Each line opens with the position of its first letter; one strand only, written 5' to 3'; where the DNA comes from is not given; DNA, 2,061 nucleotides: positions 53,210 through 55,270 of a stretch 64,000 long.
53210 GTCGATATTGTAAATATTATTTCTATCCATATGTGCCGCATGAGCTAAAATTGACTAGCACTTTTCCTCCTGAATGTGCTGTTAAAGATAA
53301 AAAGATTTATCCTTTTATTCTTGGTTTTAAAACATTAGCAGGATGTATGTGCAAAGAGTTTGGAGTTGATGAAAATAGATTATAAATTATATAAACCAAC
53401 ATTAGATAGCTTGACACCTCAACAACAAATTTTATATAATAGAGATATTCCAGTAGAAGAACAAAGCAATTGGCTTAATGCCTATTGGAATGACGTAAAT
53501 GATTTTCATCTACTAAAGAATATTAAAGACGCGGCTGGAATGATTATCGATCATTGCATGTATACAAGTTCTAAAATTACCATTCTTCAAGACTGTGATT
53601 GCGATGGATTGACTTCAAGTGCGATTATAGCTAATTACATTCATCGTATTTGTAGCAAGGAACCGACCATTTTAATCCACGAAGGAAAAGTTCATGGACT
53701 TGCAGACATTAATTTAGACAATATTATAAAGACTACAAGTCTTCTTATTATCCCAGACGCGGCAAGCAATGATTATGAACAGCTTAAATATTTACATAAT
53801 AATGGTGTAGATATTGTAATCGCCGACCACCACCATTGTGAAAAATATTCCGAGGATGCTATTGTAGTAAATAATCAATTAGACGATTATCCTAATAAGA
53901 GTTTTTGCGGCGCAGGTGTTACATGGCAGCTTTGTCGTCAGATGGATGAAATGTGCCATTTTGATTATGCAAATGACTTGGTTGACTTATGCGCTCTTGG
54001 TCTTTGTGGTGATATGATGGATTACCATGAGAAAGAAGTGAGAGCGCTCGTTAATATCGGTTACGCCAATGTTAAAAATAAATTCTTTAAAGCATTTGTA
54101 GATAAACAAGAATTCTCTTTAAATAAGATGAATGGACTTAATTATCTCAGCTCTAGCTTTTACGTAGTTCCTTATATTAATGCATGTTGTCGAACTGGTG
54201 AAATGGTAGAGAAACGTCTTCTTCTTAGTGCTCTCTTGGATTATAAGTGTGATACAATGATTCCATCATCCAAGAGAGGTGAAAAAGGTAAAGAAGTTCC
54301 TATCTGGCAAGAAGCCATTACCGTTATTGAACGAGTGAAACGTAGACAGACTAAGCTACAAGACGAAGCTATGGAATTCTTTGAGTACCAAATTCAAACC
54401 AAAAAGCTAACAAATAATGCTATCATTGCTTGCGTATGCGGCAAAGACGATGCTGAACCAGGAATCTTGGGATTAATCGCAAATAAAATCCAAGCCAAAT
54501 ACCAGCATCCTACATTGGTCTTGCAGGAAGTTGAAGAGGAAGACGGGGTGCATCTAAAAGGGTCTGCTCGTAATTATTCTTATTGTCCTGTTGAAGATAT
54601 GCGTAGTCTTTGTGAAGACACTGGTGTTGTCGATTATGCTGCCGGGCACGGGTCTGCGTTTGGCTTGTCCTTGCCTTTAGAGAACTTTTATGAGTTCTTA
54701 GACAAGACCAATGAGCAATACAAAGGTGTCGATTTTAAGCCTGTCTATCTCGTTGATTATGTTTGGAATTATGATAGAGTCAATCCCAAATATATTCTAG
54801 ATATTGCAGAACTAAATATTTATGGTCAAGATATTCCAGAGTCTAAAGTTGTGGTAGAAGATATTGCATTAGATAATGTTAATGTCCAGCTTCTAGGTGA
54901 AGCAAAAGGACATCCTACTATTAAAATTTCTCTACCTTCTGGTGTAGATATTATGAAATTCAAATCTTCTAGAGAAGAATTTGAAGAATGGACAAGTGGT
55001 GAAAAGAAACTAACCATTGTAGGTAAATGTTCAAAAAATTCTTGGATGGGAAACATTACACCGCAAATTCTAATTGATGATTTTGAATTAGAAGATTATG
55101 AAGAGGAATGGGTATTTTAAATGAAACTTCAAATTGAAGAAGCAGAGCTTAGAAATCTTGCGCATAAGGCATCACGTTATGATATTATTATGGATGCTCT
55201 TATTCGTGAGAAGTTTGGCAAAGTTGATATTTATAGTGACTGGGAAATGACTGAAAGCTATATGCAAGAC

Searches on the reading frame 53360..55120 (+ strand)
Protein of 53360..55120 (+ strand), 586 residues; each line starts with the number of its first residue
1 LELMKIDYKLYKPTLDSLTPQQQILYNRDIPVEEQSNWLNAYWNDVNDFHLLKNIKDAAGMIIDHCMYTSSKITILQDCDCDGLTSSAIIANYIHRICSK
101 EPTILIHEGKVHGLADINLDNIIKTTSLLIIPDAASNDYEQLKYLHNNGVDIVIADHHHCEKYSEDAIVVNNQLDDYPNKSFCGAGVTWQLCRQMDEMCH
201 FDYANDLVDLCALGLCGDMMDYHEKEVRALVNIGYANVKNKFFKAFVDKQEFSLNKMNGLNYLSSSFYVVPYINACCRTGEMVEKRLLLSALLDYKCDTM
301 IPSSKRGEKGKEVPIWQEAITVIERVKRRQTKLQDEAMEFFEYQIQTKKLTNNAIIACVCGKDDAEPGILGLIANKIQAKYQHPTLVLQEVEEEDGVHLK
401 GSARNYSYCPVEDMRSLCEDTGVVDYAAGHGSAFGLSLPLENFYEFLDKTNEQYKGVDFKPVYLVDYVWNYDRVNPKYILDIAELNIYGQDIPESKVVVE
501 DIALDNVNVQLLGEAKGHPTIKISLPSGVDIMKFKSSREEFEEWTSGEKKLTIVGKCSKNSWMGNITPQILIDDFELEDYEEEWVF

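Call 53: search_protein_families(library=pfam, proteins=[window:53360-55120:+], max_evalue=0.001)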
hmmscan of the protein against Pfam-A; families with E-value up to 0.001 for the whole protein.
window:53360-55120:+ (586 aa): 3 families
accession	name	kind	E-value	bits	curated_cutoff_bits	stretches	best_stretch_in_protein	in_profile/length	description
PF01368.27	DHH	-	2.1e-13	51.1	28.1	1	72-214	1-124/125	DHH family, N-terminal domain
PF17768.7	RecJ_OB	-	4.5e-09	36.8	27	1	465-574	1-107/107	RecJ OB domain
PF02272.25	DHHA1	-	6.8e-05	23.7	25.9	1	354-454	4-100/102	DHHA1 domain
